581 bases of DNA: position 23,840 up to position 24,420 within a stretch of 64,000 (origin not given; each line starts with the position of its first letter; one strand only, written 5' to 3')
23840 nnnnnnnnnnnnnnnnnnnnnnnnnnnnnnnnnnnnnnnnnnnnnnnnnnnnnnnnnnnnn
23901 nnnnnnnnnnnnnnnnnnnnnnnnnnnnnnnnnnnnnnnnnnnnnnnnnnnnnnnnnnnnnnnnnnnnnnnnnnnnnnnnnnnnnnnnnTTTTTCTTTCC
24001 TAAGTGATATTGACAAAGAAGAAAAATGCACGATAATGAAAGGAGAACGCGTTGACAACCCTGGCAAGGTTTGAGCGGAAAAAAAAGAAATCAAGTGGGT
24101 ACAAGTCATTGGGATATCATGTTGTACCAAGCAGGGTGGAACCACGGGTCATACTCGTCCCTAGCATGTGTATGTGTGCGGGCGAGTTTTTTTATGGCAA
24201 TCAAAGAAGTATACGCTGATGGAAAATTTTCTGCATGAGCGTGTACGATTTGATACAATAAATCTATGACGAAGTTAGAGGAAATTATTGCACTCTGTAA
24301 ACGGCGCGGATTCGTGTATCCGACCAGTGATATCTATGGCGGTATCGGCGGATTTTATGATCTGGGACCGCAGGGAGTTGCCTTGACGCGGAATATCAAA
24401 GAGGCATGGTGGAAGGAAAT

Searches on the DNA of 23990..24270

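Call 60: search_rna_families(source=window, start=23990, end=24270, threshold=evalue, max_evalue=1, show_alignments=1)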
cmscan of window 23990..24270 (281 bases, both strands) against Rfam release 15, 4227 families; matches with E-value up to 1: 1.
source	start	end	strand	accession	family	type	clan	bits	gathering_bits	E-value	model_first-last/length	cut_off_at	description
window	24043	24165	+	RF00230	T-box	Cis-reg; leader;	-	39.3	93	1.4e-07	1-219/219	no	T-box leader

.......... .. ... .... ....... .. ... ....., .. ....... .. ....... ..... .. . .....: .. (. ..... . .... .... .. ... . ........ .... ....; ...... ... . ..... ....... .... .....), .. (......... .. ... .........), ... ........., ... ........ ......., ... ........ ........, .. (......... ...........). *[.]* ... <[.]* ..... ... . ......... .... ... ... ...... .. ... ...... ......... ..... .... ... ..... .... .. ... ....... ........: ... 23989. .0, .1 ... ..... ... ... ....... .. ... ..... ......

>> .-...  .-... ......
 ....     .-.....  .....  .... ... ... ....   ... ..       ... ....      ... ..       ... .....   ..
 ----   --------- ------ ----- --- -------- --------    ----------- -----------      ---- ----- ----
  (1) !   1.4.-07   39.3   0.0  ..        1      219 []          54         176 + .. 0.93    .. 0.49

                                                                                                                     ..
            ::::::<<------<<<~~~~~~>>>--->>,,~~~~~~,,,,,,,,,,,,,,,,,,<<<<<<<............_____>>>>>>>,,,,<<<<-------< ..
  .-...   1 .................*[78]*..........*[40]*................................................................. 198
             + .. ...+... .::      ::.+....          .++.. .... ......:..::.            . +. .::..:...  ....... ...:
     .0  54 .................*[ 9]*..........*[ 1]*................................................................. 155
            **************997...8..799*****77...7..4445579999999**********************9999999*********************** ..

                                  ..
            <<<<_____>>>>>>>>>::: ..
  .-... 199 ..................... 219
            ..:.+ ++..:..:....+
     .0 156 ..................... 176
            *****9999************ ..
